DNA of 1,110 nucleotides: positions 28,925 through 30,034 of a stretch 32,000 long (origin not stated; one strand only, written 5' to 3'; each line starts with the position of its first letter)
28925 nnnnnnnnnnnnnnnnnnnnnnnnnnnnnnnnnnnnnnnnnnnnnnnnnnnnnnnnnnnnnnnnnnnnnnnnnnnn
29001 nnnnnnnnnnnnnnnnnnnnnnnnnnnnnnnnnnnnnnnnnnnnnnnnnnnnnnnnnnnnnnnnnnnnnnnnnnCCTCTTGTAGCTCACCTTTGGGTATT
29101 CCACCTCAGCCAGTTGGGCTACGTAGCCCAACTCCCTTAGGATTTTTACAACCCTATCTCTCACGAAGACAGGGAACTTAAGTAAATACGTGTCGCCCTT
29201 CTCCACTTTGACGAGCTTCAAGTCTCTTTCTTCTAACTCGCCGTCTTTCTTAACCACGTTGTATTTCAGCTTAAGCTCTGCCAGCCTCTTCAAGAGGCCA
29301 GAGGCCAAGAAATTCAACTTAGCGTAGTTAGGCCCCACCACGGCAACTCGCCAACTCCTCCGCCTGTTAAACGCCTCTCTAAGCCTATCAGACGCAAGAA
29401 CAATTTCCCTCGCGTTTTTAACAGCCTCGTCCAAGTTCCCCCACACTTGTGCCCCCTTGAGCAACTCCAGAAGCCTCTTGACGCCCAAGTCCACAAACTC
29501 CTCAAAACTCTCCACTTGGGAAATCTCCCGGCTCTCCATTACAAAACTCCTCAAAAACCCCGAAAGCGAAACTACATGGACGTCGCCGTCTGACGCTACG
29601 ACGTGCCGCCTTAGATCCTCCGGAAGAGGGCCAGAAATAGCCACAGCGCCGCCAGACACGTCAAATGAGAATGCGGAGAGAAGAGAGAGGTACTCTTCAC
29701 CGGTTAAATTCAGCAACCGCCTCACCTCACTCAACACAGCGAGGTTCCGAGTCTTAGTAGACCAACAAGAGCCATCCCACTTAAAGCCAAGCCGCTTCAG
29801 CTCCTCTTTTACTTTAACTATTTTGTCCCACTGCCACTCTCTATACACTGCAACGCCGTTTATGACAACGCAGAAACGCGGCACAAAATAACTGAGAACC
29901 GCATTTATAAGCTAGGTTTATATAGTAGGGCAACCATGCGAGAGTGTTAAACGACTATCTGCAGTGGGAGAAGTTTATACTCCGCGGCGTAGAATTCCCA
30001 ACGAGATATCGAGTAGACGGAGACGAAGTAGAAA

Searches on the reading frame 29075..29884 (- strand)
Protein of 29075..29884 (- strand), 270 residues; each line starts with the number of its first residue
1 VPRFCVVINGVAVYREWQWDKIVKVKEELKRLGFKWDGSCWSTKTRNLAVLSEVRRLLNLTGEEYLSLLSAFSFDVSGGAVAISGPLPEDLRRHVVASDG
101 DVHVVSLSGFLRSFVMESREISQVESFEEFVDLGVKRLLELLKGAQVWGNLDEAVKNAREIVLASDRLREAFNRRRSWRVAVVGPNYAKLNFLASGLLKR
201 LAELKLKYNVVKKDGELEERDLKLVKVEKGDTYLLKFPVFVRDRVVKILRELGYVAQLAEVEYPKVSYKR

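Call 39: predict_structure(alignment_id=A5)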
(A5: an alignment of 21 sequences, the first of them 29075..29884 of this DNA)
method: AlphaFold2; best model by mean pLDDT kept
length: 270 residues; sequences in the alignment: 21
mean_pLDDT: 90.9   pTM: 0.73
mean pLDDT of the five models: 90.9, 90.4, 89.5, 88.6, 88.0
residues with pLDDT >= 90: 200; 70-90: 61; 50-70: 8; < 50: 1
segments of 3 or more residues with pLDDT < 50: none
pLDDT, mean of each block of 10 residues (from residue 1): 90 94 95 94 87 91 83 66 90 88 91 93 94 97 89 92 96 95 96 94 94 94 95 95 96 93 75
secondary structure, 60 per line:
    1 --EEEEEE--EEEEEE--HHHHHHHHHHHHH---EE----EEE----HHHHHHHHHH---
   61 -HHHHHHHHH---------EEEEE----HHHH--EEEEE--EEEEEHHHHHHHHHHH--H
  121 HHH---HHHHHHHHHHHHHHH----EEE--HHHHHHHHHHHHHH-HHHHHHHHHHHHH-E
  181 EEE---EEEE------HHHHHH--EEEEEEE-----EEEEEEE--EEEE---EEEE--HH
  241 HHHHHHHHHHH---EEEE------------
elements in order: E3-8 E11-16 H19-31 E41-43 H48-57 H62-70 E80-84 H89-92 E95-99 E102-106 H107-117 H120-123 H127-141 E146-148 H151-164 H166-178 E180-183 E187-190 H197-202 E205-211 E217-223 E226-229 E233-236 H239-251 E255-258

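Call 44: fold_search(model_id=the predicted structure, library=pdb)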
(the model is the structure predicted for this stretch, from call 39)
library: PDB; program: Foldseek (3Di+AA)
matches with E <= 10: 522; with E <= 0.001: 0
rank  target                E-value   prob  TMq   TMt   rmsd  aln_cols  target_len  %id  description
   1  5xgj_A                2.0e-02  0.09  0.12  0.05  19.2       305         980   12  Crystal structure of PI3K complex with an inhibitor (released 2018-04-25)
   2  8v8u_C                9.9e-02  0.06  0.11  0.05  19.4       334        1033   13  PI3Ka H1047R co-crystal structure with inhibitor in cryptic pocket near H1047R (compound 12). (released 2024-03-20)
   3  4ovu_A                1.2e-01  0.06  0.12  0.05  19.9       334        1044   13  Crystal Structure of p110alpha in complex with niSH2 of p85alpha (released 2014-09-03)
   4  5sxc_A                1.3e-01  0.05  0.10  0.04  19.4       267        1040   12  Crystal Structure of PI3Kalpha in complex with fragment 8 (released 2017-02-15)
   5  4jps_A                1.4e-01  0.05  0.11  0.05  19.2       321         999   14  Co-crystal Structures of the Lipid Kinase PI3K alpha with Pan and Isoform Selective Inhibitors (released 2014-04-02)
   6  5swg_A                1.4e-01  0.05  0.09  0.04  20.2       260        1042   12  Crystal Structure of PI3Kalpha in complex with fragments 5 and 21 (released 2017-02-15)
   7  5sxa_A                1.4e-01  0.04  0.09  0.04  19.6       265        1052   14  Crystal Structure of PI3Kalpha in complex with fragment 10 (released 2017-02-15)
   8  1r11_A                1.5e-01  0.12  0.15  0.14  23.0       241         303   12  Structure Determination of the Dimeric Endonuclease in a Pseudo-face-centerd P21 space group (released 2004-03-09)
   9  3u8z_C                1.5e-01  0.09  0.16  0.16  27.6       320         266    8  human merlin FERM domain (released 2011-11-02)
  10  5itd_A                1.5e-01  0.06  0.12  0.06  19.2       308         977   12  Crystal structure of PI3K alpha with PI3K delta inhibitor (released 2016-09-07)
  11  8tsb_A                1.5e-01  0.06  0.12  0.05  19.2       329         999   11  Human PI3K p85alpha/p110alpha bound to compound 2 (released 2023-11-22)
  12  8v8h_C                1.5e-01  0.05  0.11  0.05  19.3       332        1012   13  PI3Ka H1047R co-crystal structure with inhibitor in cryptic pocket near H1047R (compound 4). (released 2024-03-20)
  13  8v8u_A                1.6e-01  0.05  0.12  0.05  19.4       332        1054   11  PI3Ka H1047R co-crystal structure with inhibitor in cryptic pocket near H1047R (compound 12). (released 2024-03-20)
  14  1s12_C                1.7e-01  0.82  0.18  0.43   6.6       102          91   16  Crystal structure of TM1457 (released 2004-12-07)
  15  4d10_D                1.7e-01  0.12  0.12  0.09  15.2       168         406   17  Crystal structure of the COP9 signalosome (released 2014-07-23)
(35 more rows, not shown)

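Call 57: search_protein_families(library=pfam, alignment_id=A5, max_evalue=10)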
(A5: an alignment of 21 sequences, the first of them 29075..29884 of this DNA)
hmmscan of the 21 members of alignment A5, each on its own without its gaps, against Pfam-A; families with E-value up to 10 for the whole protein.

A. member 1, window:29075-29884:- (270 aa): 0 families

B. families by the number of members that match (of 21 scanned): 5 families
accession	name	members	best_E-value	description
PF19679.4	DUF6181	2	0.11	Family of unknown function (DUF6181)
PF19934.4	DUF6397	1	0.015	Family of unknown function (DUF6397)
PF25793.1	WH_2nd_NFRKB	1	0.044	NFRKB second winged helix domain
PF15739.10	TSNAXIP1_N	1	0.074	Translin-associated factor X-interacting N-terminus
PF04691.17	ApoC-I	1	0.28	Apolipoprotein C-I (ApoC-1)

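Call 69: fold_search(model_id=the predicted structure, library=viral)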
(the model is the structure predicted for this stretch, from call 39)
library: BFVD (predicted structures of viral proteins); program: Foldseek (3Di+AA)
matches with E <= 10: 613; with E <= 0.001: 2
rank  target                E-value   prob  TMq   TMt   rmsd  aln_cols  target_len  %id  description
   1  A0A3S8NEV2            5.8e-05  1.00  0.23  0.11  14.1       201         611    9  Putative superfamily 2 helicase [Sulfolobales Beppu filamentous virus 2]
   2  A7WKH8                3.0e-04  1.00  0.24  0.14  10.3       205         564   15  Helicase [Betalipothrixvirus pozzuoliense]
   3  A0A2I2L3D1            1.2e-02  0.54  0.22  0.19  13.2       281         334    8  Uncharacterized protein [Orpheovirus IHUMI-LCC2]
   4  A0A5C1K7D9            1.7e-02  1.00  0.24  0.39   5.1       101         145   10  Uncharacterized protein [Pseudomonas phage vB_PaeM_PS119XW]
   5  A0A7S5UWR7            2.8e-02  0.87  0.19  0.12   6.3       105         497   13  (no name in the UniProt tables at hand)
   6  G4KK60                3.2e-02  0.96  0.20  0.12   5.1        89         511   12  (no name in the UniProt tables at hand)
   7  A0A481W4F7            3.4e-02  0.99  0.21  0.12   5.6        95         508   13  Putative RAD2/SF2 helicase [Pseudomonas phage Psa21]
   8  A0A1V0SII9            4.5e-02  0.11  0.15  0.14  17.3       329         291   11  BTB domain-containing protein [Klosneuvirus KNV1]
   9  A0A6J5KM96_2          7.3e-02  0.04  0.10  0.03  25.5       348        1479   10  AdoMet_MTases domain containing protein [uncultured Caudovirales phage]
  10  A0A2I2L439            7.7e-02  0.15  0.17  0.18  17.3       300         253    7  Uncharacterized protein [Orpheovirus IHUMI-LCC2]
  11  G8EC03                8.2e-02  0.14  0.19  0.14  13.2       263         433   12  (no name in the UniProt tables at hand)
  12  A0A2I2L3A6            9.2e-02  0.10  0.15  0.14  18.6       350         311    8  Uncharacterized protein [Orpheovirus IHUMI-LCC2]
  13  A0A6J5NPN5            1.3e-01  0.12  0.15  0.12  18.7       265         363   11  Phage-like element PBSX protein, XkdF [uncultured Caudovirales phage]
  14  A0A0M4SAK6            2.0e-01  0.07  0.15  0.15  16.4       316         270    6  Truncated POZ/BTB kelch domain protein [Vaccinia virus]
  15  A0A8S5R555            2.3e-01  0.06  0.12  0.13  24.6       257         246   11  Antirepressor protein [Ackermannviridae sp. ctaCq7]
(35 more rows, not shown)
